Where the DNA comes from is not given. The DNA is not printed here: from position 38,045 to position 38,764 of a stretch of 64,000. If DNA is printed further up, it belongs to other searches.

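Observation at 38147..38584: DUF559 (Vsr-fold) endonuclease gene sits inside a split copy of a hairpin-repeat family that also occurs as gene-less solo hairpins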

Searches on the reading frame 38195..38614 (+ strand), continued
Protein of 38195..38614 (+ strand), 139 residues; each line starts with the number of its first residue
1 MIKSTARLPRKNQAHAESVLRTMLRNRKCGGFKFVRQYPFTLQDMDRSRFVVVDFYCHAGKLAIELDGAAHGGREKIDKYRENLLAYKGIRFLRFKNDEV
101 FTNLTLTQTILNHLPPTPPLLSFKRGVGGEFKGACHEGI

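Call 82: fold_search(model_id=the predicted structure, library=pdb)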
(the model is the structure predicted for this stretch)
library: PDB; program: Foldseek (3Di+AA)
matches with E <= 10: 379; with E <= 0.001: 1
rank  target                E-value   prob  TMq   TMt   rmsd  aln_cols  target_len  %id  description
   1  3hrl                  3.0e-04  1.00  0.52  0.76   3.2        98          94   32  Crystal structure of a putative endonuclease-like protein (ngo0050) from neisseria gonorrhoeae (released 2009-06-30)
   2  3r3p_B                1.1e-03  1.00  0.47  0.64   4.6       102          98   24  Homing Endonuclease I-Bth0305I Catalytic Domain (released 2011-10-05)
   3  3r3p_A                1.9e-03  1.00  0.46  0.64   4.7       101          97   24  Homing Endonuclease I-Bth0305I Catalytic Domain (released 2011-10-05)
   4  4oq2                  1.8e-02  0.96  0.37  0.20   7.3       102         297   15  5hmC specific restriction endonuclease PvuRTs1I (released 2014-03-12)
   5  9dou_A                2.1e-02  0.90  0.40  0.09   6.9       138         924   11  Taeniopygia guttata R2 retrotransposon (R2Tg) initiating target-primed reverse transcription (released 2025-05-21)
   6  9nl2_A                2.7e-02  0.77  0.35  0.07   7.4       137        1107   10  Structure of R2 retrotransposon protein from Platysternon megacephalum initiating target-primed reverse transcription (released 2025-06-18)
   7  9i05_Xg               4.0e-02  0.98  0.51  0.18  11.1       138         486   11  Cryo-EM structure of the large subunit of the mitochondrial ribosome from Toxoplasma gondii (released 2025-06-11)
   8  4oky                  4.0e-02  0.87  0.35  0.19   7.5       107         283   14  Crystal structure of PvuRts1I, a 5-hydroxymethylcytosine DNA restriction endonuclease (released 2014-09-10)
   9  1t0f_A                5.8e-02  0.89  0.34  0.19   7.2       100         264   17  Crystal Structure of the TnsA/TnsC(504-555) complex (released 2004-11-09)
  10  6p4o_D                8.0e-02  0.38  0.30  0.12   8.4       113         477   18  Complex of XPB helicase with Bax1 endonuclease from Sulfurisphaera tokodaii at 3.15 Angstroms resolution (released 2020-06-03)
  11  9i05_Xv               8.6e-02  0.87  0.41  0.17   7.4       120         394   20  Cryo-EM structure of the large subunit of the mitochondrial ribosome from Toxoplasma gondii (released 2025-06-11)
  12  4par_A                1.2e-01  0.92  0.46  0.22   6.8       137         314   14  The 5-Hydroxymethylcytosine-Specific Restriction Enzyme AbaSI in a Complex with Product-like DNA (released 2014-06-25)
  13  9i05_Xl               1.2e-01  0.60  0.37  0.16   7.0       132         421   18  Cryo-EM structure of the large subunit of the mitochondrial ribosome from Toxoplasma gondii (released 2025-06-11)
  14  4par_B                1.4e-01  0.69  0.39  0.19  10.3       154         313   13  The 5-Hydroxymethylcytosine-Specific Restriction Enzyme AbaSI in a Complex with Product-like DNA (released 2014-06-25)
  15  2mp4_MODEL_1_A        1.4e-01  0.16  0.23  0.21  13.9       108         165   15  Solution Structure of ADF like UNC-60A Protein of Caenorhabditis elegans (released 2014-06-11)
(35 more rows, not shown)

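Call 86: find_encoding_contigs(protein=P0006, flank=1500, max_places=1)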
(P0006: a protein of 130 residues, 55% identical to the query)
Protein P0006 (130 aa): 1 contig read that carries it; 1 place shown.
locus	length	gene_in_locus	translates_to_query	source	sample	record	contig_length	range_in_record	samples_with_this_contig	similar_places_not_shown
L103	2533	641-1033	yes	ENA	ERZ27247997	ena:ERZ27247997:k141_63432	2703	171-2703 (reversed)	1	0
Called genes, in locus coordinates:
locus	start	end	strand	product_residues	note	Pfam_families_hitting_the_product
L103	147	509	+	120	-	PF02687:FtsX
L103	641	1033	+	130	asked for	PF04480:DUF559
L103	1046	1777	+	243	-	PF17131:TP_0789-like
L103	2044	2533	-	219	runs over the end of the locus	?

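Call 87: find_encoding_contigs(protein=P0014, flank=3000, max_places=2)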
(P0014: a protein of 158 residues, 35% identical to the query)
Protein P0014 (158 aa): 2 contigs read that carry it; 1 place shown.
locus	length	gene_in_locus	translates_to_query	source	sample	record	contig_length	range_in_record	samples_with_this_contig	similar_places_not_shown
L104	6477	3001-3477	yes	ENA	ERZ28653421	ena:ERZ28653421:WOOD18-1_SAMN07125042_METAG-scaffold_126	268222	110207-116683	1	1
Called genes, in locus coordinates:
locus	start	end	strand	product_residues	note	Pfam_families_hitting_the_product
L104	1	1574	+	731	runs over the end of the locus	PF00400:WD40 (faint), PF07494:Reg_prop (faint), PF14517:Tachylectin (faint), PF14870:PSII_BNR, PF14870:PSII_BNR (weak), PF15902:Sortilin-Vps10 (weak), PF25852:DUF6242_C (weak), PF18962:Por_Secre_tail, +5 more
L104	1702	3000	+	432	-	PF25990:Beta-barrel_YknX, PF25954:Beta-barrel_RND_2, PF25967:RND-MFP_C (weak), PF25975:CzcB_C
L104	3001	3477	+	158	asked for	PF04480:DUF559, PF18741:MTES_1575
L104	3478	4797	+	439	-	PF12704:MacB_PCD, PF02687:FtsX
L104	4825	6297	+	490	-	PF02321:OEP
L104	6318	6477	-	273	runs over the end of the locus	PF00487:FA_desaturase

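Call 92: search_dna_similar(query=window:38195-38614:+, collection=phages, mode=protein, max_rows=15, max_evalue=0.00001)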
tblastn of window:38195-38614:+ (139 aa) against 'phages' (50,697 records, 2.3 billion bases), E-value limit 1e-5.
Records with a match: 3; places in all: 3; records where one place covers at least 80% of the query: 0.
Best place of each record, by identity: <60% 3.
By first word of the organism name: Bacteriophage 2; Tunturiibacter 1.
By host as written in the record: - 2; Tunturiibacter psychrotolerans X5P2 1.
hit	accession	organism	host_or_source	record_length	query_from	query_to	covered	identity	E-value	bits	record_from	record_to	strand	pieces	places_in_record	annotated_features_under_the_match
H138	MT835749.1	Bacteriophage sp.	human fecal samples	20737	10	119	79%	28.2%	1e-6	52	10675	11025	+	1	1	record has no annotation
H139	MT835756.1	Bacteriophage sp.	human fecal samples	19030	8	100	67%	32.6%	5e-7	53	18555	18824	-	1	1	record has no annotation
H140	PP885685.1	Tunturiibacter phage Tunturi_2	Tunturiibacter psychrotolerans X5P2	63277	52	104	38%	41.5%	1e-6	52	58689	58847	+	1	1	HNH endonuclease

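Call 93: search_protein_families(library=padloc, proteins=[window:38195-38614:+], max_evalue=0.01)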
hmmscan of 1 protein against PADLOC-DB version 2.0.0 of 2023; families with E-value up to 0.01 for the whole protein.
window:38195-38614:+ (139 aa): 1 family
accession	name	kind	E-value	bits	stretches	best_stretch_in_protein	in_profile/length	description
PDLC02868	DpdF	-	0.00014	17.8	1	51-100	82-133/1078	DpdF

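Call 94: search_protein_families(library=ncbifam, proteins=[window:38195-38614:+], max_evalue=0.01)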
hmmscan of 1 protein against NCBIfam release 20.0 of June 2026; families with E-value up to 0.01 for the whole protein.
window:38195-38614:+ (139 aa): 1 family
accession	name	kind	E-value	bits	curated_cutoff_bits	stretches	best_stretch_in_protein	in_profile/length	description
NF007294.0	PRK09767.1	equivalog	1.4e-11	44.5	218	1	2-104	5-99/117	DUF559 domain-containing protein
